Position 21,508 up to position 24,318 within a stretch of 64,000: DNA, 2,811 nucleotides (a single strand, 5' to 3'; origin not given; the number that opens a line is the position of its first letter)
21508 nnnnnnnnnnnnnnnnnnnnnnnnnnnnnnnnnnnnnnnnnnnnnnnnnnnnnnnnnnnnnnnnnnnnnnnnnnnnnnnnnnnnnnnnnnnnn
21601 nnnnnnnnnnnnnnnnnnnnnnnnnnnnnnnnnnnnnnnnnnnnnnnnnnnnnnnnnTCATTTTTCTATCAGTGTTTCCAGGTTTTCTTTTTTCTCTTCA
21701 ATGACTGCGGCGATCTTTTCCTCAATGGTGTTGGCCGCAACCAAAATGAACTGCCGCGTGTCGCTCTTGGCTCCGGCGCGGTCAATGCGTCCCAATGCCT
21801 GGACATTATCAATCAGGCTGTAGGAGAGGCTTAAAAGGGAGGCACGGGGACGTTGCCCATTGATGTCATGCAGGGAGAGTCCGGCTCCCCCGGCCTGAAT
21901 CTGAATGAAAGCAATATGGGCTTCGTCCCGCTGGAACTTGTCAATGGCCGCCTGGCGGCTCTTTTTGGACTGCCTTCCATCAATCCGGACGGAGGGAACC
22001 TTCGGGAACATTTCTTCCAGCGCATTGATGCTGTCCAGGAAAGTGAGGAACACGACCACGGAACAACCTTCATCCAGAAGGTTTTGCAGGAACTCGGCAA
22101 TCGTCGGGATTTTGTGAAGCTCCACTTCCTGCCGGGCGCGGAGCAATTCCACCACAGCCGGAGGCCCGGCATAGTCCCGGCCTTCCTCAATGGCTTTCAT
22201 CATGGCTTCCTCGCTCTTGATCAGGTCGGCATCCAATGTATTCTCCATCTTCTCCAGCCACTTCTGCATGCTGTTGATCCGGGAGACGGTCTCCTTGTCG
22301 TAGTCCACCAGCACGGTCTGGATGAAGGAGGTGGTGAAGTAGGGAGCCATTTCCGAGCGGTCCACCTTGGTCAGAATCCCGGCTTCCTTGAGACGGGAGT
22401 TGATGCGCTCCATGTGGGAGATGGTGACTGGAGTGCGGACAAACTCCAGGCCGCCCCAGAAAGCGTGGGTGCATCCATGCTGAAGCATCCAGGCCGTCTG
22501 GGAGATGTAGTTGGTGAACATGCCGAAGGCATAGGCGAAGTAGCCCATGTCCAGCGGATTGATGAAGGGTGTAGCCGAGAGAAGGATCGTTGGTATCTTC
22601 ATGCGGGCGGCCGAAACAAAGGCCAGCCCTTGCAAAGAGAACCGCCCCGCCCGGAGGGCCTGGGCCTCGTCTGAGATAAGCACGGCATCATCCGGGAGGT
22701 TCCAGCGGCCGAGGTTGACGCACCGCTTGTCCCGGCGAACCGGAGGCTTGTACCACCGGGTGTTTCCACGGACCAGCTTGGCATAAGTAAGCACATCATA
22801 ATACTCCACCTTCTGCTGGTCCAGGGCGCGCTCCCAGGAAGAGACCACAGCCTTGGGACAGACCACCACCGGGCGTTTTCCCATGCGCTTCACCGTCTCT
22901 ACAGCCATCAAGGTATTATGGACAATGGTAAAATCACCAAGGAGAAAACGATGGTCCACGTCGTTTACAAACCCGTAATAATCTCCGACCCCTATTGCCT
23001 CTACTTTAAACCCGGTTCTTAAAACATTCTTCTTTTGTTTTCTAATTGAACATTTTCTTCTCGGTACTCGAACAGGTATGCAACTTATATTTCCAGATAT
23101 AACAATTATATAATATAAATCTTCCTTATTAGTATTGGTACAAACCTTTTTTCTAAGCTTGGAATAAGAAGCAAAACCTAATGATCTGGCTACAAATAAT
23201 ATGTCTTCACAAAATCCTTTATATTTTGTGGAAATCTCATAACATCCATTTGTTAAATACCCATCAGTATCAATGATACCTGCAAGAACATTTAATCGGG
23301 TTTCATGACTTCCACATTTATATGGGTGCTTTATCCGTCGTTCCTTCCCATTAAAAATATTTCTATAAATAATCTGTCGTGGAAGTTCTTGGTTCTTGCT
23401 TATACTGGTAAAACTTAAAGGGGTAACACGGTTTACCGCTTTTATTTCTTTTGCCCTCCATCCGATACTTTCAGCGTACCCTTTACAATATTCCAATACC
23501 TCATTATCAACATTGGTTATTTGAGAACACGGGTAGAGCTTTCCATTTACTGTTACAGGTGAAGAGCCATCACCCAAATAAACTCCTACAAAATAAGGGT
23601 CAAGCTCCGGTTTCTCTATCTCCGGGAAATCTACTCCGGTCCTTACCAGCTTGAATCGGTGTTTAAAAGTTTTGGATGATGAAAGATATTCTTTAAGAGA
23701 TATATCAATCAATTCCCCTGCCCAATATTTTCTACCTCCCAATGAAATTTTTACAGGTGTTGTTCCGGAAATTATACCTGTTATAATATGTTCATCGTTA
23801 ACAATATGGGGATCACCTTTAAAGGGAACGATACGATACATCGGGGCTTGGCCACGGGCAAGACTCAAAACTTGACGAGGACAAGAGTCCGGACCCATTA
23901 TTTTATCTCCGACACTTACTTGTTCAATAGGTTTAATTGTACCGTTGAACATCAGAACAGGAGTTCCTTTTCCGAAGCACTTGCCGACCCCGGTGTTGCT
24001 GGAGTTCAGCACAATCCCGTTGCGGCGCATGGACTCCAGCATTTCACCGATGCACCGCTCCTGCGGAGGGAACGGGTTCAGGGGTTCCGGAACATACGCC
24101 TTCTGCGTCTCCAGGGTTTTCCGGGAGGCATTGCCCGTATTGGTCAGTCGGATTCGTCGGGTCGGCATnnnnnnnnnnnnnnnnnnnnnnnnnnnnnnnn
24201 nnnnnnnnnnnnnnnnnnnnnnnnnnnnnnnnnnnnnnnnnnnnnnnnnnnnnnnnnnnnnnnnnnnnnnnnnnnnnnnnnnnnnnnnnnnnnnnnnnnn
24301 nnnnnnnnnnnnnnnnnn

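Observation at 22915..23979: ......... intein inserted exactly in the Walker A lysine-threonine of the SNF2-type helicase, with foreign AT-rich composition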

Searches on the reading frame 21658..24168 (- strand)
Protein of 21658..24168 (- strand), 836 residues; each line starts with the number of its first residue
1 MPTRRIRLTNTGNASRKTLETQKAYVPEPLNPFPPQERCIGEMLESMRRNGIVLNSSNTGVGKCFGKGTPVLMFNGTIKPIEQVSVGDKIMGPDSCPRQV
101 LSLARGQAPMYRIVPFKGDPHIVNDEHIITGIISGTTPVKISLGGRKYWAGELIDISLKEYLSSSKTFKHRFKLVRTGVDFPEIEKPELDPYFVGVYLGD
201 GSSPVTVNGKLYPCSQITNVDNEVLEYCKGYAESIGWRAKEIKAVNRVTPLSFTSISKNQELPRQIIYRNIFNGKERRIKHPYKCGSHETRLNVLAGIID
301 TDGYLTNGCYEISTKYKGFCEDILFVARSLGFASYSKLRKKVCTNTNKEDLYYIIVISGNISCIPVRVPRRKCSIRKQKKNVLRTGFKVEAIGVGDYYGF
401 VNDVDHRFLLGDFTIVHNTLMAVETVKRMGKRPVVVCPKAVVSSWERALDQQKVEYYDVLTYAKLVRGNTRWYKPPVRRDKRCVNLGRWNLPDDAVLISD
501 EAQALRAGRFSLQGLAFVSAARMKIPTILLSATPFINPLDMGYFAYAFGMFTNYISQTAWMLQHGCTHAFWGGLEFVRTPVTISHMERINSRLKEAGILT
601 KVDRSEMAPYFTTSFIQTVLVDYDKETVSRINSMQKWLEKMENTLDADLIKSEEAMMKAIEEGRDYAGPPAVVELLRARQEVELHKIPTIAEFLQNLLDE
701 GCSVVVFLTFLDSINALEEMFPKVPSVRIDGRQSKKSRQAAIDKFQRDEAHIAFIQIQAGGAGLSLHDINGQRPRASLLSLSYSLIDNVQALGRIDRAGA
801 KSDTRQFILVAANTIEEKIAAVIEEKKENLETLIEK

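Call 4: search_protein_families(library=pfam, proteins=[window:21658-24168:-], max_evalue=0.1)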
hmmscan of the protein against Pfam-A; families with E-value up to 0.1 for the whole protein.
window:21658-24168:- (836 aa): 7 families
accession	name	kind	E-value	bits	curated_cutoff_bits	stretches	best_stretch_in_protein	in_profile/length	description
PF05203.21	Hom_end_hint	-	7.9e-20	72.2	32.1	2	64-114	1-51/228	Hom_end-associated Hint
PF00271.37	Helicase_C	-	1.3e-07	32.3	23.5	1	692-799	4-110/110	Helicase conserved C-terminal domain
PF05204.19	Hom_end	-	1.7e-07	31.8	21.1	1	290-361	13-88/110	Homing endonuclease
PF14528.11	LAGLIDADG_3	-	1.7e-05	25.4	22.5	1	291-359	3-71/82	LAGLIDADG-like domain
PF13871.12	Helicase_C_4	-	0.0016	18.7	30.5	1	738-830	50-145/271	C-terminal domain on Strawberry notch homologue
PF10444.14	Nbl1_Borealin_N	-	0.03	14.4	24.4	0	617-647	3-33/57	Nbl1 / Borealin N terminal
PF11657.13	Activator-TraM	-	0.073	13.5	24.4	0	638-668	66-96/142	Transcriptional activator TraM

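Call 26: list_cluster_members(proteins=[P0001, window:21658-24168:-])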
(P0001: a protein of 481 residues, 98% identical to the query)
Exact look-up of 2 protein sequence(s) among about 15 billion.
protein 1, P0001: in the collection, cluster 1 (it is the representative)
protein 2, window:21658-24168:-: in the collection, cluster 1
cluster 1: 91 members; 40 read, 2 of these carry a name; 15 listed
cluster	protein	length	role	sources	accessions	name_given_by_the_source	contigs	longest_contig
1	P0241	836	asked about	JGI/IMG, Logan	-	hypothetical protein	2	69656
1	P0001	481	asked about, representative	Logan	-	-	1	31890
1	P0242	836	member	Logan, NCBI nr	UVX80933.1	MAG: Hom-end-associated Hint [Bacteriophage sp.]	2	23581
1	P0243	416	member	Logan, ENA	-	-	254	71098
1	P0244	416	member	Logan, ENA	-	-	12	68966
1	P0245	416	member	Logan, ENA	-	-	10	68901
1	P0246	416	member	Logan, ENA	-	-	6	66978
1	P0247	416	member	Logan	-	-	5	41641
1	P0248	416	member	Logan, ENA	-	-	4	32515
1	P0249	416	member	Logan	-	-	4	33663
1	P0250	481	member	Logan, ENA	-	-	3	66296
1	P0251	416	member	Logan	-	-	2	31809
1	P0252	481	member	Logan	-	-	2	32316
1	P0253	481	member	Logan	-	-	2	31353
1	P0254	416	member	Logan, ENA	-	-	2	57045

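Call 27: find_encoding_contigs(protein=window:21658-24168:-, flank=3000, max_places=6)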
Protein window:21658-24168:- (836 aa): 3 contigs read that carry it; 2 places shown.
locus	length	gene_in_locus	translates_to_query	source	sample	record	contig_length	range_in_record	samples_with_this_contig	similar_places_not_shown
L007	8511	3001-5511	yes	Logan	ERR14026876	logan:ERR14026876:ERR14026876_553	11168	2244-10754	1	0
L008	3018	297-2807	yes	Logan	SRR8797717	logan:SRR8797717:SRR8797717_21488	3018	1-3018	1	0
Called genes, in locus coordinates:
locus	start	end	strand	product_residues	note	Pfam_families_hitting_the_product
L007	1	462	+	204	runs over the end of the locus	PF02511:Thy1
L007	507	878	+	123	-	-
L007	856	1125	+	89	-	-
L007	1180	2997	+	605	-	PF01612:DNA_pol_A_exo1 (faint), PF00476:DNA_pol_A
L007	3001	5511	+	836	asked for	PF05203:Hom_end_hint, PF05204:Hom_end (weak), PF00271:Helicase_C (weak)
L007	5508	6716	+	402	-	PF10926:DUF2800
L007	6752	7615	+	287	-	PF12323:HTH_OrfB_IS605, PF01385:OrfB_IS605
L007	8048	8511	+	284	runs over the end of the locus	-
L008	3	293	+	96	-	?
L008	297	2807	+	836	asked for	PF05203:Hom_end_hint, PF05204:Hom_end (weak), PF00271:Helicase_C (weak)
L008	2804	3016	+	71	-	?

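Call 29: find_encoding_contigs(protein=P0243, flank=4000, max_places=5)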
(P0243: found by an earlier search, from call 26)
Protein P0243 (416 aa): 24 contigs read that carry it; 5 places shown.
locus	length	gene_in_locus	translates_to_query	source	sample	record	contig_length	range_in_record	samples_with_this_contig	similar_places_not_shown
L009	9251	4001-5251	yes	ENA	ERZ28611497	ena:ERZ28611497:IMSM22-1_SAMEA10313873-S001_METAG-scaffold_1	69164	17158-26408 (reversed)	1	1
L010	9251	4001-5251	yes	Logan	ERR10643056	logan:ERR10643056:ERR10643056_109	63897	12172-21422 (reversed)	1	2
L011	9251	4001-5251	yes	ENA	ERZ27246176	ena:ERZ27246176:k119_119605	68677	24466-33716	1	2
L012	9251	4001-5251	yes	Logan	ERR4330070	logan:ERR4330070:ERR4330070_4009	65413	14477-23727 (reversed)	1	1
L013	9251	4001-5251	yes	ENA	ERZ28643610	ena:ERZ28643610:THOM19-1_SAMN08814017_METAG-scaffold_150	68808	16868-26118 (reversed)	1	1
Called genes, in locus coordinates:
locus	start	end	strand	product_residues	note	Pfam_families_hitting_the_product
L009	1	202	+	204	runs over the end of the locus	PF02511:Thy1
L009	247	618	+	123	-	-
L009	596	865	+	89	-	-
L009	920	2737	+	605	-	PF01612:DNA_pol_A_exo1 (faint), PF00476:DNA_pol_A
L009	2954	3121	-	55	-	-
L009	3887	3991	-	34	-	-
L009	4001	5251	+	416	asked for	PF00271:Helicase_C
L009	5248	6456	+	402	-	PF10926:DUF2800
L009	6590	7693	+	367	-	PF01385:OrfB_IS605, PF07282:Cas12f1-like_TNB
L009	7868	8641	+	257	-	-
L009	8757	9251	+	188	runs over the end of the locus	-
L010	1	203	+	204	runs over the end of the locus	PF02511:Thy1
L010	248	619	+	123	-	-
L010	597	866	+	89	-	-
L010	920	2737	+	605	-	PF01612:DNA_pol_A_exo1 (faint), PF00476:DNA_pol_A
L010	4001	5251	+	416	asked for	PF00271:Helicase_C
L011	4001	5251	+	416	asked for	PF00271:Helicase_C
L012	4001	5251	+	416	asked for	PF00271:Helicase_C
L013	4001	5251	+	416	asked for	PF00271:Helicase_C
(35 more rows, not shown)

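Call 32: find_encoding_contigs(protein=P0250, flank=4000, max_places=4)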
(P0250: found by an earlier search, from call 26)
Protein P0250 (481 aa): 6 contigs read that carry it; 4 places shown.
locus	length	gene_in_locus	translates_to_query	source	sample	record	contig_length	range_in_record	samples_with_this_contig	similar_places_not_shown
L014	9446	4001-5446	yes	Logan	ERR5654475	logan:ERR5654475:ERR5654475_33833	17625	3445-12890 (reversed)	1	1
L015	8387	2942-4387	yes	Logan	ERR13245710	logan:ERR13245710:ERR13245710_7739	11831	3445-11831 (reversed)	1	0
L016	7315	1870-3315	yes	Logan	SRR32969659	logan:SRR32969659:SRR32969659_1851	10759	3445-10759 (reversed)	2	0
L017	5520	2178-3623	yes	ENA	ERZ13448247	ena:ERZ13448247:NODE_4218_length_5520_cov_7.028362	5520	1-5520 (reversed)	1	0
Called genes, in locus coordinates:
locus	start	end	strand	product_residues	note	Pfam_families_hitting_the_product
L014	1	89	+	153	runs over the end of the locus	-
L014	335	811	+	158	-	-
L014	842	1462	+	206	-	PF02511:Thy1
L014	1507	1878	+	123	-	-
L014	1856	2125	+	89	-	-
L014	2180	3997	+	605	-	PF01612:DNA_pol_A_exo1 (faint), PF00476:DNA_pol_A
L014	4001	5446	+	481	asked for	PF00271:Helicase_C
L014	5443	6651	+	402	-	PF10926:DUF2800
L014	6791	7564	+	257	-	-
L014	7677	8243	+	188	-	-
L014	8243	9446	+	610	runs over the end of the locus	-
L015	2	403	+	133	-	?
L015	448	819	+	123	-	-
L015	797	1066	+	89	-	-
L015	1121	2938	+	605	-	PF01612:DNA_pol_A_exo1 (faint), PF00476:DNA_pol_A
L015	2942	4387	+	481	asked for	PF00271:Helicase_C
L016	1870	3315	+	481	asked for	PF00271:Helicase_C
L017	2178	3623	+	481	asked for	PF00271:Helicase_C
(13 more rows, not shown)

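Call 33: find_encoding_contigs(protein=P0253, flank=4000, max_places=3)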
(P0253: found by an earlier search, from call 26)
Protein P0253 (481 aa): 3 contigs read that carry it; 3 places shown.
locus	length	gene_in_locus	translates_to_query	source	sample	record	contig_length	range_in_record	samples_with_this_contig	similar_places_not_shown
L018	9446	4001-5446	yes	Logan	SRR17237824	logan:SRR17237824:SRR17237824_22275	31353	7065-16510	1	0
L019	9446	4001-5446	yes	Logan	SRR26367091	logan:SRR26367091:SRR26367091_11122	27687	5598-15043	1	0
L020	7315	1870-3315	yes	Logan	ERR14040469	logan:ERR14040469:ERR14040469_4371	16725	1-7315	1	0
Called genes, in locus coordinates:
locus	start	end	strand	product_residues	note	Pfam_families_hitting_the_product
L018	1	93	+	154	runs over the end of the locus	-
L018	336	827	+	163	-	-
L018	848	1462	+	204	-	PF02511:Thy1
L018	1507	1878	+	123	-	-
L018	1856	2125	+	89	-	-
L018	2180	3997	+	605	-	PF01612:DNA_pol_A_exo1 (faint), PF00476:DNA_pol_A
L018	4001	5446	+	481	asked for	PF00271:Helicase_C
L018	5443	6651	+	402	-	PF12705:PDDEXK_1 (faint), PF10926:DUF2800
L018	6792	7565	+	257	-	-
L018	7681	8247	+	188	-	-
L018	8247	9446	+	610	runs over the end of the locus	-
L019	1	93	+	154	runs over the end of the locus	-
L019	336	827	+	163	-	-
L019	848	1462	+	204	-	PF02511:Thy1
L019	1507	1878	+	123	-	-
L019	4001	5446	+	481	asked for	PF00271:Helicase_C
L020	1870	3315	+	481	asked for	PF00271:Helicase_C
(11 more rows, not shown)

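Call 34: find_encoding_contigs(protein=P0252, flank=4000, max_places=3)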
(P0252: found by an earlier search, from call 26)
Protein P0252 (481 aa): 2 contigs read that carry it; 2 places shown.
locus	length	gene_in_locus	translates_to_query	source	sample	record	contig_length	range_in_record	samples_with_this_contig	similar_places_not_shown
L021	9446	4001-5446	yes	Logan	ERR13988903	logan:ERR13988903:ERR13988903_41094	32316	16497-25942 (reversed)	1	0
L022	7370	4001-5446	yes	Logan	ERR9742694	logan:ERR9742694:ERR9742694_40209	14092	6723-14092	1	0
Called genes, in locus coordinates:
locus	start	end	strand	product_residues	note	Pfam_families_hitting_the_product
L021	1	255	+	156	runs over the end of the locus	-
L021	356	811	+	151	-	-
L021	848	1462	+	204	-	PF02511:Thy1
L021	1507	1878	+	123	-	-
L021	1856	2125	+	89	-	-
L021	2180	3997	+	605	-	PF00476:DNA_pol_A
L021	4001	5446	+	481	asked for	PF00271:Helicase_C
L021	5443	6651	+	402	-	PF10926:DUF2800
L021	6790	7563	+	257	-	-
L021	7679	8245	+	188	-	-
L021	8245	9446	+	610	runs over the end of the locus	-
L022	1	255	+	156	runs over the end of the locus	-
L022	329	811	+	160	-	-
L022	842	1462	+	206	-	PF02511:Thy1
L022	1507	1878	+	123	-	-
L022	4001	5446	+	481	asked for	PF00271:Helicase_C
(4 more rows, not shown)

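Call 56: search_protein_families(library=pfam, proteins=[P0250], max_evalue=0.1)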
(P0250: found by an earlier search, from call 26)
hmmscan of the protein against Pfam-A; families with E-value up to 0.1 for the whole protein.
P0250 (481 aa): 8 families
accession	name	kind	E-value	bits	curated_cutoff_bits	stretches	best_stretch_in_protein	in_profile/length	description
PF00271.37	Helicase_C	-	4.9e-08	33.6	23.5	1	337-444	4-110/110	Helicase conserved C-terminal domain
PF04851.21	ResIII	-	0.00039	20.8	22.5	1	31-98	3-77/164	Type III restriction enzyme, res subunit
PF13871.12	Helicase_C_4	-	0.0004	20.6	30.5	1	382-475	49-145/271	C-terminal domain on Strawberry notch homologue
PF00270.35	DEAD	-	0.00092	19.4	26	0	34-179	2-160/167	DEAD/DEAH box helicase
PF00176.29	SNF2-rel_dom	-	0.0037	16.8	24.9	1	48-96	17-72/290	SNF2-related domain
PF10444.14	Nbl1_Borealin_N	-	0.0082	16.2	24.4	0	262-292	3-33/57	Nbl1 / Borealin N terminal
PF20720.3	nSTAND3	-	0.012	15.8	27.2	1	42-103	9-72/155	Novel STAND NTPase 3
PF11657.13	Activator-TraM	-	0.042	14.2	24.4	1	283-313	66-96/142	Transcriptional activator TraM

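Call 57: search_solved_structures(query=P0250, max_evalue=0.01)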
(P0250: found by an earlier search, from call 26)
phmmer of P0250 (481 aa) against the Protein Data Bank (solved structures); distinct sequences matched with E-value up to 0.01: 43.
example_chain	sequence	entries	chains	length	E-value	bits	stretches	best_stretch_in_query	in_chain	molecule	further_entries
7xxe_B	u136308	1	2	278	4.9e-09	38.6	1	327-467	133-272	ATP-dependent helicase fft3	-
1z63_A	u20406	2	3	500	1.2e-08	37.4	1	330-474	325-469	Helicase of the snf2/rad54 family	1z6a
7xyf_K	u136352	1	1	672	2.6e-08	36.2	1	328-467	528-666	ATP-dependent helicase fft3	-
7xyg_K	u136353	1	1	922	3.3e-08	35.9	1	328-468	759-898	ATP-dependent helicase fft3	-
6jyl_K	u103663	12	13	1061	1.2e-07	34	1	330-470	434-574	ISWI chromatin-remodeling complex ATPase ISW1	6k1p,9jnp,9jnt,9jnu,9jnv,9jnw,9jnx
7x3t_V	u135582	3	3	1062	1.2e-07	34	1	330-470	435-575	ISWI chromatin-remodeling complex ATPase ISW1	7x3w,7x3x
6iro_L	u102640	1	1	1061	1.2e-07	34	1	330-470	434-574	ISWI chromatin-remodeling complex ATPase ISW1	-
9lj2_K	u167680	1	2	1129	1.4e-07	33.7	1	330-470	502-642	ISWI chromatin-remodeling complex ATPase ISW1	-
1z5z_A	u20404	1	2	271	7.6e-07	31.4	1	330-474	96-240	Helicase of the snf2/rad54 family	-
5gn1_A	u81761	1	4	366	9.9e-07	31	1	328-471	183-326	ATP-dependent helicase FUN30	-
8he5_O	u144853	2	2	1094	1.1e-06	30.8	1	351-464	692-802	DNA repair protein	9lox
7zb5_E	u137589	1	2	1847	5.2e-06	28.6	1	360-471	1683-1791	Helicase-like protein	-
6g7e_B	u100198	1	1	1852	5.3e-06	28.6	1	360-471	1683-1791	Helicase-like protein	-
7z8s_E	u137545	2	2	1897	5.5e-06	28.5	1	360-471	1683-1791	Helicase-like protein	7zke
7z7n_E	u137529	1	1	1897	5.6e-06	28.5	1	360-471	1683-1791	Helicase-like protein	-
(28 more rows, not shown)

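Call 58: find_encoding_contigs(protein=P0244, flank=1500, max_places=10)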
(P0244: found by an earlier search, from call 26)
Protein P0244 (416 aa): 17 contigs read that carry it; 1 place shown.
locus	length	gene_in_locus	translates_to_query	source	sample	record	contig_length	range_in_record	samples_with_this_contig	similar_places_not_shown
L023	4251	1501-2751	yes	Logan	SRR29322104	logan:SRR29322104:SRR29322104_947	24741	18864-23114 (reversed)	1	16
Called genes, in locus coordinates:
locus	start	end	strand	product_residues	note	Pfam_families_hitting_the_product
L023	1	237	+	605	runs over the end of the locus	PF01612:DNA_pol_A_exo1 (faint), PF00476:DNA_pol_A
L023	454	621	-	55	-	-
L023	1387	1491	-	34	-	-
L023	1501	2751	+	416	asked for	PF00271:Helicase_C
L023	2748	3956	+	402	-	PF10926:DUF2800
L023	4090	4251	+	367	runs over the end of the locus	PF01385:OrfB_IS605, PF07282:Cas12f1-like_TNB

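Call 59: find_encoding_contigs(protein=P0245, flank=1500, max_places=10)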
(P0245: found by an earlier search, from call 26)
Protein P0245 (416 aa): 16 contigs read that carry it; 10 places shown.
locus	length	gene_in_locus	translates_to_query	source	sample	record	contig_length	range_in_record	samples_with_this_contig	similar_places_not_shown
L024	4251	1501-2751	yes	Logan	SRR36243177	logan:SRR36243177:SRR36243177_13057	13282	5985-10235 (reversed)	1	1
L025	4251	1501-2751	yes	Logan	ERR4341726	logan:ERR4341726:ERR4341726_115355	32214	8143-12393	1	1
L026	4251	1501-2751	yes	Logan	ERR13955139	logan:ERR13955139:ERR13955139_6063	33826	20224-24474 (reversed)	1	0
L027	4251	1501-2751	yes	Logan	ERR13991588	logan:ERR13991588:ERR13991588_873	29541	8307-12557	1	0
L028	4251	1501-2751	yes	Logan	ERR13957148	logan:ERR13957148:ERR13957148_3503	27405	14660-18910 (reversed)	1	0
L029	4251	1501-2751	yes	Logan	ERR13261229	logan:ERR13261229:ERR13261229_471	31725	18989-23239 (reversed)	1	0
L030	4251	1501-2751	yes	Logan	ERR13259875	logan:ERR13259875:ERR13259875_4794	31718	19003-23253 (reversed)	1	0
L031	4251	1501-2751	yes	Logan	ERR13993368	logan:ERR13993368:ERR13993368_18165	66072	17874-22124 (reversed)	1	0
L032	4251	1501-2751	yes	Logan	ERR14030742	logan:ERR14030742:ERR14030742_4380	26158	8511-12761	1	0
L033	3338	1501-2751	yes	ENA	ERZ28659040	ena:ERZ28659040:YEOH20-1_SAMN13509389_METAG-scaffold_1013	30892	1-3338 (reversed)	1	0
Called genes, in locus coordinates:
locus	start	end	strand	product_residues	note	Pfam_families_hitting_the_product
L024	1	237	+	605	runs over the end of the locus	PF01612:DNA_pol_A_exo1 (faint), PF00476:DNA_pol_A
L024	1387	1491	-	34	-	-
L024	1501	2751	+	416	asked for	PF00271:Helicase_C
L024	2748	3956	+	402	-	PF10926:DUF2800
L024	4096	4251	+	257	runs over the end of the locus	-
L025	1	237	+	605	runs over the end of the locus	PF01612:DNA_pol_A_exo1 (faint), PF00476:DNA_pol_A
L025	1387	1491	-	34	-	-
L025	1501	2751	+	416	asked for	PF00271:Helicase_C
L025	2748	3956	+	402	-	PF12705:PDDEXK_1 (faint), PF10926:DUF2800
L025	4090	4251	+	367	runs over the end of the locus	PF01385:OrfB_IS605, PF07282:Cas12f1-like_TNB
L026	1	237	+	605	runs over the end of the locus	PF01612:DNA_pol_A_exo1 (faint), PF00476:DNA_pol_A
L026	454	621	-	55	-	-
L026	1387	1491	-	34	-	-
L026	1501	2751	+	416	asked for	PF00271:Helicase_C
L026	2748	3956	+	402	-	PF10926:DUF2800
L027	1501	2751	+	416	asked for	PF00271:Helicase_C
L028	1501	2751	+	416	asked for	PF00271:Helicase_C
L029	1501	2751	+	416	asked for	PF00271:Helicase_C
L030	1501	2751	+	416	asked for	PF00271:Helicase_C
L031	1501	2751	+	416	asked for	PF00271:Helicase_C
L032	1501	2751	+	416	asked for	PF00271:Helicase_C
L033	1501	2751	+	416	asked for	PF00271:Helicase_C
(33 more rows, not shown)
